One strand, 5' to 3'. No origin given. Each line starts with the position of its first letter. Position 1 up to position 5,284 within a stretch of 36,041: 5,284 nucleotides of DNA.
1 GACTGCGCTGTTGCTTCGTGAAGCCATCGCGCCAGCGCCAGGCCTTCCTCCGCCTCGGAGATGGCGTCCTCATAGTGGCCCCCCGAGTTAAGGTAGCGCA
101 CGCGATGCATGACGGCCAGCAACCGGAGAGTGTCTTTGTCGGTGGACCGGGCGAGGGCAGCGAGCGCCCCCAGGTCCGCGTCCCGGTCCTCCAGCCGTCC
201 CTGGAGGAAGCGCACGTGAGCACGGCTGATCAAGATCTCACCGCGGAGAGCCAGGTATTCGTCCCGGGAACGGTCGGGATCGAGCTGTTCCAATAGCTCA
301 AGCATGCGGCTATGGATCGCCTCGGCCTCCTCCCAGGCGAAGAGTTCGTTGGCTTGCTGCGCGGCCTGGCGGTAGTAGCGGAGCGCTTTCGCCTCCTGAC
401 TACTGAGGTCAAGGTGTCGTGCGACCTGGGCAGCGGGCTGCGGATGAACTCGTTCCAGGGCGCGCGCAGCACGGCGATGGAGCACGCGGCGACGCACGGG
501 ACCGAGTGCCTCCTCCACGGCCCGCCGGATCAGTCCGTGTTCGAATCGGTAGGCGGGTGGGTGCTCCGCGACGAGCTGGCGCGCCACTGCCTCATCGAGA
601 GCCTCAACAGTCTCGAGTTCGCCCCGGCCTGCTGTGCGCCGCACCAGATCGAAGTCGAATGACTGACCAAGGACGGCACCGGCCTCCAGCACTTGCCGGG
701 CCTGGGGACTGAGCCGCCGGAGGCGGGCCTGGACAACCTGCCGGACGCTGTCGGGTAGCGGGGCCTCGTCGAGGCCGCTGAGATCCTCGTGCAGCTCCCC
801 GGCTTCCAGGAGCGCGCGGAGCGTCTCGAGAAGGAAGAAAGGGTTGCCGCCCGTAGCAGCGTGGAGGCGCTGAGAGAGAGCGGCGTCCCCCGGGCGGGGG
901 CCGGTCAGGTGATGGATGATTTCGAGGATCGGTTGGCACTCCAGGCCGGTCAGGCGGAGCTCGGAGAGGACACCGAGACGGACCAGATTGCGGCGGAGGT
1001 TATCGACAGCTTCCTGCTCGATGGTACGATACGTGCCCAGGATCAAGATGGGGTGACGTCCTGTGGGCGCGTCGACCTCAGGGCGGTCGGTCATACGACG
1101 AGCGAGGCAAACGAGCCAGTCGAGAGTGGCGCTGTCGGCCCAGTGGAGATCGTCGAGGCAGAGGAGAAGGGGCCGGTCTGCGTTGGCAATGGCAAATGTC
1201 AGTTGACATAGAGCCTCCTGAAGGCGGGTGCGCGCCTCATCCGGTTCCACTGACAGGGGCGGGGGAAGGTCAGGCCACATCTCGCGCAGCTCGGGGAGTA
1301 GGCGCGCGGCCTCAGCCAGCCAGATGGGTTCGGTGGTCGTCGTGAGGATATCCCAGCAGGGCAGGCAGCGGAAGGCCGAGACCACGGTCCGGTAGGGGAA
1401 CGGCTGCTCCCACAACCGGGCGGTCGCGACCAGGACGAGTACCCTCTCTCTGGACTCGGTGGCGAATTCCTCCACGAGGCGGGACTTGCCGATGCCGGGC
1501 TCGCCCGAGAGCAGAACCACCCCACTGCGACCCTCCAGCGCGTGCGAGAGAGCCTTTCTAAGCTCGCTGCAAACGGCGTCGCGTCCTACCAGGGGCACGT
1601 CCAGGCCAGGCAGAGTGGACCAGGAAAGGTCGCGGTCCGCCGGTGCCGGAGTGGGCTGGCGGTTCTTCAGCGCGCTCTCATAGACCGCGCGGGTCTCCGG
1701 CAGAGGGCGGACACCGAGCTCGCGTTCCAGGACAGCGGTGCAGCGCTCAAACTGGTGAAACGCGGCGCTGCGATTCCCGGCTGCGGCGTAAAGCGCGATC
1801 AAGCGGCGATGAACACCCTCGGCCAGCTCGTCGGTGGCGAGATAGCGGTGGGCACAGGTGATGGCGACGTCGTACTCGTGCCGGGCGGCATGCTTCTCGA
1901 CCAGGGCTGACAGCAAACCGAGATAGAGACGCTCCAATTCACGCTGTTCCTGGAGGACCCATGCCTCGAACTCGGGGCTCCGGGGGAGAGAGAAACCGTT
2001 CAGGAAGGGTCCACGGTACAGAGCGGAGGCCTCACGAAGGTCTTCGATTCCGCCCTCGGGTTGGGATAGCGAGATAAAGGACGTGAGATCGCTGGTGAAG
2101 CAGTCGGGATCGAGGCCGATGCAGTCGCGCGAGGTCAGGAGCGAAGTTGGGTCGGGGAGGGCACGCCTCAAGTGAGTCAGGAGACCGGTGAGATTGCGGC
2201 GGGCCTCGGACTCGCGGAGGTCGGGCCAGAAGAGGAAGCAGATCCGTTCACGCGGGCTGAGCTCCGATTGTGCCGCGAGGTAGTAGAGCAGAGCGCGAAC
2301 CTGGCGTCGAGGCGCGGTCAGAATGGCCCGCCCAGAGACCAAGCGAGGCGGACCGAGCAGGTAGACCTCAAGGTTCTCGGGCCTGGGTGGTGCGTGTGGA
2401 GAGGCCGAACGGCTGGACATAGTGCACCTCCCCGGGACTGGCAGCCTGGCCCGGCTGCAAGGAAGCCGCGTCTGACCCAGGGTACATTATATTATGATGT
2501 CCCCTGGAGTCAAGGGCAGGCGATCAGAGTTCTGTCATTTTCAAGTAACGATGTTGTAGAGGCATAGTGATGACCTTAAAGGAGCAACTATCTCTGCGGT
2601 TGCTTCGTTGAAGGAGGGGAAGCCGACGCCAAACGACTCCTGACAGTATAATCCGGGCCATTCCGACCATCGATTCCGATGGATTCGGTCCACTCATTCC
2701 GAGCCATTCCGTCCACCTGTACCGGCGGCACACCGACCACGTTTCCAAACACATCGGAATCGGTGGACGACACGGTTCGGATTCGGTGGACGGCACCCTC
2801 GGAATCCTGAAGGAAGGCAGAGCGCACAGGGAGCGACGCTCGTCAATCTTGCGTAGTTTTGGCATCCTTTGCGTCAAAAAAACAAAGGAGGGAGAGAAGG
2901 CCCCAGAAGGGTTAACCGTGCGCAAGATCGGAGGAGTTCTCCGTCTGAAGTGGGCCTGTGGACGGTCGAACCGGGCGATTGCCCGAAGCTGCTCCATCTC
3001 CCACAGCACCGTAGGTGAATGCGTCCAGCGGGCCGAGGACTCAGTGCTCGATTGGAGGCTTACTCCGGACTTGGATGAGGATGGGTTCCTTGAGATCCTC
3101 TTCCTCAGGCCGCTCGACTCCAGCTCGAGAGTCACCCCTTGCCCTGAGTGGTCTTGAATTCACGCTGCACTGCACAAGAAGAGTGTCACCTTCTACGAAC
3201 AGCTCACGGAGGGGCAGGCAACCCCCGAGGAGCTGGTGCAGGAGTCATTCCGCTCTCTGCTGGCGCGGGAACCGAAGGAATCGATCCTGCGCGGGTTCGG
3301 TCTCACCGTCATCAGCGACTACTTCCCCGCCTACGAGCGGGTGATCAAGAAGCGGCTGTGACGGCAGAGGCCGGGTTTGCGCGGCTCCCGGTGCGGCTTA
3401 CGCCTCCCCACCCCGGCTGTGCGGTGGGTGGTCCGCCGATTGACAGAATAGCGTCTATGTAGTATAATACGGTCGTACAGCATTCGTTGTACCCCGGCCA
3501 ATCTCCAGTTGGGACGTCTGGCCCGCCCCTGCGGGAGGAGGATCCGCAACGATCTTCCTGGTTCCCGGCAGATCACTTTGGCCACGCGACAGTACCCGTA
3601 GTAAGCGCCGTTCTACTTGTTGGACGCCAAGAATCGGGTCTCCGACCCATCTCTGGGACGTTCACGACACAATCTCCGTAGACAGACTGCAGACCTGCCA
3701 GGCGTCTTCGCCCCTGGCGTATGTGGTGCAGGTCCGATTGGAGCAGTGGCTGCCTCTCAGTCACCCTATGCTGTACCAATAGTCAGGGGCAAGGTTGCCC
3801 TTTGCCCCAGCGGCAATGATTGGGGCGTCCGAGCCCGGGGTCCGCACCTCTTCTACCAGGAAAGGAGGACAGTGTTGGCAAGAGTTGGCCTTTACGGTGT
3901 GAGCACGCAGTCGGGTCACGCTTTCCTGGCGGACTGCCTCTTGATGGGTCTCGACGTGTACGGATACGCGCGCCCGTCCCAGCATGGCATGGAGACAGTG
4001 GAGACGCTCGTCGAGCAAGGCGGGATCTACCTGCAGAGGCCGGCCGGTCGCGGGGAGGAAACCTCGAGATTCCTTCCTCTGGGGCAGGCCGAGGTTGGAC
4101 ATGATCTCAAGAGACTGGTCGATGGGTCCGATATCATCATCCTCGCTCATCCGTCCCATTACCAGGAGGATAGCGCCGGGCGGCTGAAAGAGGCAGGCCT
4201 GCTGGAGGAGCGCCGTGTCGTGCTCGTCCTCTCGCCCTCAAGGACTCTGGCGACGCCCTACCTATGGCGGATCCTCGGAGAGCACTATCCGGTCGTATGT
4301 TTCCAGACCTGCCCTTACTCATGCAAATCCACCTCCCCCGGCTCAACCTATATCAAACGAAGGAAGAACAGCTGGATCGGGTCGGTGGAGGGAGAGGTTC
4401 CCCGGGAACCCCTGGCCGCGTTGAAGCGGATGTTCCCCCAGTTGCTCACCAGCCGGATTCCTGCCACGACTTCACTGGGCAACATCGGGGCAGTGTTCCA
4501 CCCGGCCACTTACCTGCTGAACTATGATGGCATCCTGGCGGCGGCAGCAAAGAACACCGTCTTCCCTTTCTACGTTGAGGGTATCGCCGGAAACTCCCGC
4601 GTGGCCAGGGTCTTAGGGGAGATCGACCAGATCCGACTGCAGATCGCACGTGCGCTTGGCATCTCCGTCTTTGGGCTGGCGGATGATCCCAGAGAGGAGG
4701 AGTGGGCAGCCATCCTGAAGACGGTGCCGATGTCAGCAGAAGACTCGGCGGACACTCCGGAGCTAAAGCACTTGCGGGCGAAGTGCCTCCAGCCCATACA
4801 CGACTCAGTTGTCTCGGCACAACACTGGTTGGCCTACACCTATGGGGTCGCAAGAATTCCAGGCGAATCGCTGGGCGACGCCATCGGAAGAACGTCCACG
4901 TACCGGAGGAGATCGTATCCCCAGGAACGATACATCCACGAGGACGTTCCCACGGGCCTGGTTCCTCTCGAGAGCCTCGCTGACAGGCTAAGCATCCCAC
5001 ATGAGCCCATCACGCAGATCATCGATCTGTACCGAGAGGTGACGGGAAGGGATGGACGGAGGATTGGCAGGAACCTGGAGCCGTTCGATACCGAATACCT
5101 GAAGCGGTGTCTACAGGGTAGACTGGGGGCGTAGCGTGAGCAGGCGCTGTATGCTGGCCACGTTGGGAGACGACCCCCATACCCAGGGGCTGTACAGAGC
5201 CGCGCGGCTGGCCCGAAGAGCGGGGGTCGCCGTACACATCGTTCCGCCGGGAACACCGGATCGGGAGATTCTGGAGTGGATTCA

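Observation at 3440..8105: Compact operon: opine dehydrogenase + B12-domain fusion protein + Ddl-type ATP-grasp ligase, next to a SARP regulator and an IS21 scar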

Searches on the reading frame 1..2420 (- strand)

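Call 50: search_protein_families(library=pfam, proteins=[window:1-2420:-], max_evalue=0.001)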
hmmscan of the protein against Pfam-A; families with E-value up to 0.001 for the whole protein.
window:1-2420:- (806 aa): 3 families
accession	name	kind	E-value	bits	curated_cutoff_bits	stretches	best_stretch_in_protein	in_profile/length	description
PF13191.12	AAA_16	-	1.5e-26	94.3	32.6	1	276-446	1-162/167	AAA ATPase domain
PF03704.23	BTAD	-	2.2e-19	70.7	22.1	1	120-249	21-144/146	Bacterial transcriptional activator domain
PF13401.12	AAA_22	-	4.9e-05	24.1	27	0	299-436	5-104/130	AAA domain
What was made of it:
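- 1..2420 (-): Context only: large BTAD + AAA_16 (AfsR/SARP-like) regulator, divergent, cut by the window edge. Pfam BTAD 70.7 bits and AAA_16 94.3 bits (call 50).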

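Call 112: search_protein_families(library=ncbifam, proteins=[window:1-2420:-], max_evalue=1)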
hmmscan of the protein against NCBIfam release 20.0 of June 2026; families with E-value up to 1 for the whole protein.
window:1-2420:- (806 aa): 3 families
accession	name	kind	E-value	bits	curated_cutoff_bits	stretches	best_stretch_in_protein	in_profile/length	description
TIGR03903.1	TOMM_kin_cyc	equivalog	4.2e-42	144.1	705.75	2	391-731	610-942/1267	TOMM system kinase/cyclase fusion protein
TIGR02928.1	TIGR02928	subfamily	0.0037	16.2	181.3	1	276-325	16-66/366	orc1/cdc6 family replication initiation protein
TIGR00750.1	lao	equivalog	0.016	14.3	240.75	1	294-327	29-62/300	methylmalonyl Co-A mutase-associated GTPase MeaB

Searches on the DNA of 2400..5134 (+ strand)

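Call 12: search_rna_families(source=window, start=2400, end=3950, threshold=evalue, max_evalue=5)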
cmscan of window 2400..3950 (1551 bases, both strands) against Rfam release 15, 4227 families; matches with E-value up to 5: 2.
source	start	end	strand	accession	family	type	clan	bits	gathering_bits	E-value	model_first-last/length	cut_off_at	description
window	2682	2755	-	RF00292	snoTBR5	Gene; snRNA; snoRNA; CD-box;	-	17.9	44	0.37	1-94/94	no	Small nucleolar RNA TBR5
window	3005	3152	-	RF02657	sot2652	Gene; sRNA;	-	14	61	3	1-187/187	no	Sense overlapping transcript RNA 2652 (sot)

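Call 68: build_rna_model(alignment_id=A5)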
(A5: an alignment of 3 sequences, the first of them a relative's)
Model R1 built from alignment A5 (3 sequences, 135 columns); structure: RNAalifold consensus.
model positions 131; base pairs 29; branch points 4; effective number of sequences 1.36; information 0.589 bits per position. Calibrated on 0.2 Mb of random sequence (short: E-values are rough).
structure used (alignment columns):
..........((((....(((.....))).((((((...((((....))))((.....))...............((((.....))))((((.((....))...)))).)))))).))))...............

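Call 69: search_with_rna_model(model_id=R1, sources=[window, L001, L002, L003, L004, L005, L006, L007, L008, L009, L010, L011, L012, L013, L014, L015, L016, L017, L018, L019, L020, L021, L022, L023, L024, L025, L026, L027, L028, L029, L030, L031, L032, L033, L034, L035, L036, L037, L038, L039, L040, L041, L042, L043, L044, L045, L046, L047, L048, L049, L050, L051, L052, L053, L054, L055, L056, L057, L058, L059, L060, L061, L062, L063, L064, L065, L066, L067, L068, L069, L070, L071, L072, L073, L074, L075, L076, L077, L078, L079, L080, L081, L082], max_evalue=1)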
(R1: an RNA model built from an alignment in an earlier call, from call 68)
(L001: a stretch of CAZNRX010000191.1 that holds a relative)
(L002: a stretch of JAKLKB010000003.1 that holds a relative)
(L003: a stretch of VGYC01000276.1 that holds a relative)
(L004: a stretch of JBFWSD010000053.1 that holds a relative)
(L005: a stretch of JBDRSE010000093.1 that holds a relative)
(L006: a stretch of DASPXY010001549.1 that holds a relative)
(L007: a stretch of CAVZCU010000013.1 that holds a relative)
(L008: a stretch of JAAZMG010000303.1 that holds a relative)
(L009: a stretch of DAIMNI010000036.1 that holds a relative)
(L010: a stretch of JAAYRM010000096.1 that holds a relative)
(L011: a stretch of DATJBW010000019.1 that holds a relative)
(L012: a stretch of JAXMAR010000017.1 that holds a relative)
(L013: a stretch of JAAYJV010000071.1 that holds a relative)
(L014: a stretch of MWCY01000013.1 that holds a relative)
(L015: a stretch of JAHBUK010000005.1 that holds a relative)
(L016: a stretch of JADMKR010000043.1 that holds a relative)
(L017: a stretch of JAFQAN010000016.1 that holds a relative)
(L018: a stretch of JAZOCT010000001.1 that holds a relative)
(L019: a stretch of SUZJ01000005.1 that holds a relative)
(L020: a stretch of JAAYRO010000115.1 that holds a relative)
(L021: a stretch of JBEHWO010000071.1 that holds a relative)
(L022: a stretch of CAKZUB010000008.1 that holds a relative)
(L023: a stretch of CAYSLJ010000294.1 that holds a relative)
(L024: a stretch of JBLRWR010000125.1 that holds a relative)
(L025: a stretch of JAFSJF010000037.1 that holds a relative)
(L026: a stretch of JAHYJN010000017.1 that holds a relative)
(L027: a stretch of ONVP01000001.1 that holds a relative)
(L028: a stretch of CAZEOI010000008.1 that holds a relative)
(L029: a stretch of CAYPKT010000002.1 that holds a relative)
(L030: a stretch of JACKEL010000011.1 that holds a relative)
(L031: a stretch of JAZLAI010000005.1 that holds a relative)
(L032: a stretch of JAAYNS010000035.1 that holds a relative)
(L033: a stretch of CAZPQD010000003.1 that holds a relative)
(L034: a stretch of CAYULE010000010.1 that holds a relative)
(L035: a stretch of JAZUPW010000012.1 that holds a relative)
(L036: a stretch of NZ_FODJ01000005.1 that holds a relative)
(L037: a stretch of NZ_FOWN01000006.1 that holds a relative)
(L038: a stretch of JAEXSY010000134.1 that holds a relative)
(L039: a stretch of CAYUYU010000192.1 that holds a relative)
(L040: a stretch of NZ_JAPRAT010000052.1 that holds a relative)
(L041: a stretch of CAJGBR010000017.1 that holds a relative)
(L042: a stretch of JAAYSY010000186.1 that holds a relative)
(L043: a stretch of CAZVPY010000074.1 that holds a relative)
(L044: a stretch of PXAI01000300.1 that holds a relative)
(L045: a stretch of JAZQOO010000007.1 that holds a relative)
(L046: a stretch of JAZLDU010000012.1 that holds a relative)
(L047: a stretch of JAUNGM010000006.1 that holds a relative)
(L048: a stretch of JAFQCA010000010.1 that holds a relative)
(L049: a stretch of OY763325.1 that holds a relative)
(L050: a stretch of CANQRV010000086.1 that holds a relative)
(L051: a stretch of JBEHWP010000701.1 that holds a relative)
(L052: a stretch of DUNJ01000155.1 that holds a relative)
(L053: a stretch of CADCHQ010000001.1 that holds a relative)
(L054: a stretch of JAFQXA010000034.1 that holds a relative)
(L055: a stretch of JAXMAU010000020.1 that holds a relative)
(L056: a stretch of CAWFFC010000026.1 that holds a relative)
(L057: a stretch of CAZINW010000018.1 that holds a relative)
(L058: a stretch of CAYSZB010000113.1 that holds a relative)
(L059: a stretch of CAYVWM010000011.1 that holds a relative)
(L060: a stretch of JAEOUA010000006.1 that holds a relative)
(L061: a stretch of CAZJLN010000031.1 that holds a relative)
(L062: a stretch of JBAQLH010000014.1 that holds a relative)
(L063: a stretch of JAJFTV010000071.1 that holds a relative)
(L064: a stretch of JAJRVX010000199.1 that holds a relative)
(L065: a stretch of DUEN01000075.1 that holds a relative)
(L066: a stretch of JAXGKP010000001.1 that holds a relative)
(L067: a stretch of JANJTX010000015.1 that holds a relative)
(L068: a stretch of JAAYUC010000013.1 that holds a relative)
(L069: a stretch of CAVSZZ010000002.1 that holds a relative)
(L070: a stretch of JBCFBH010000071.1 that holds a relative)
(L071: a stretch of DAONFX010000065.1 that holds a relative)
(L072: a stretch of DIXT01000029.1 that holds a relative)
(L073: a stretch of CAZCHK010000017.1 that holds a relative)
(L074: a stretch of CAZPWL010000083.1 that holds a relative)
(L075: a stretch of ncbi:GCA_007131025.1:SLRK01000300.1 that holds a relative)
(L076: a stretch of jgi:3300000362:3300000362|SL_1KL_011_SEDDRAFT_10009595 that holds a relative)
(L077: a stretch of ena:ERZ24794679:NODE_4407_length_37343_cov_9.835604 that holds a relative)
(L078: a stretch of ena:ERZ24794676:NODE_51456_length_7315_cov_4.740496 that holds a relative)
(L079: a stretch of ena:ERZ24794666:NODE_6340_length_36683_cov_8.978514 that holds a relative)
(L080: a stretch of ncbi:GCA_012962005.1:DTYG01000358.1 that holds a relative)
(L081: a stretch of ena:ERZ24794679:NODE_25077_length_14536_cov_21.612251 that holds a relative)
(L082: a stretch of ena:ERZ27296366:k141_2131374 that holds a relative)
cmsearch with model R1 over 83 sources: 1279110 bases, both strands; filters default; matches with E-value up to 1: 3.
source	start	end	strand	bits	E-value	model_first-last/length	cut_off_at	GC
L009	9770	9897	+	139.1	1.3e-31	1-131/131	no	0.45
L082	3870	4000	+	127.1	1.4e-28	1-131/131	no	0.52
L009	13467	13521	+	53.8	3.5e-10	1-55/131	3'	0.38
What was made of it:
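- Only 2 of 83 sources searched carry the riboswitch (call 69).
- Tried and rejected: A home-made c-di-AMP model found nothing in the window either (call 69).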

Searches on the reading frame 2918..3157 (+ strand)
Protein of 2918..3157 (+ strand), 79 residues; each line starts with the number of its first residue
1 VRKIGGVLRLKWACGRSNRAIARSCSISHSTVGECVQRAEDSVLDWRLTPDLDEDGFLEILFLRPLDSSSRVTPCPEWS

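Call 112: search_protein_families(library=ncbifam, proteins=[window:2918-3157:+], max_evalue=1)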
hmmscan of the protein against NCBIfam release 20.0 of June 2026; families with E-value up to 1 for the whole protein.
window:2918-3157:+ (79 aa): 3 families
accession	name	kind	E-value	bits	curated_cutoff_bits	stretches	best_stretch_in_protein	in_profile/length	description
NF038385.1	IS66_access_TnpA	equivalog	1.4e-05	24.8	150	1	6-64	7-65/190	IS66-like element accessory protein TnpA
NF033546.1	transpos_IS21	equivalog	0.00014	21.5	160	1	8-40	1-33/294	IS21 family transposase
NF033545.0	transpos_IS630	equivalog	0.12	11.8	100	1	13-42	8-39/299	IS630 family transposase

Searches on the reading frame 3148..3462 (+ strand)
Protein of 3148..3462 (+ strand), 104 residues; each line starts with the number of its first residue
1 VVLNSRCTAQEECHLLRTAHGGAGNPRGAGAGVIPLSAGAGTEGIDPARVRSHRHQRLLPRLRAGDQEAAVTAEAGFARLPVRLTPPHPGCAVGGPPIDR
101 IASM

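Call 50: search_protein_families(library=pfam, proteins=[window:3148-3462:+], max_evalue=0.001)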
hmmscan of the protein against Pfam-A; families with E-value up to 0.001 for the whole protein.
window:3148-3462:+ (104 aa): 0 families
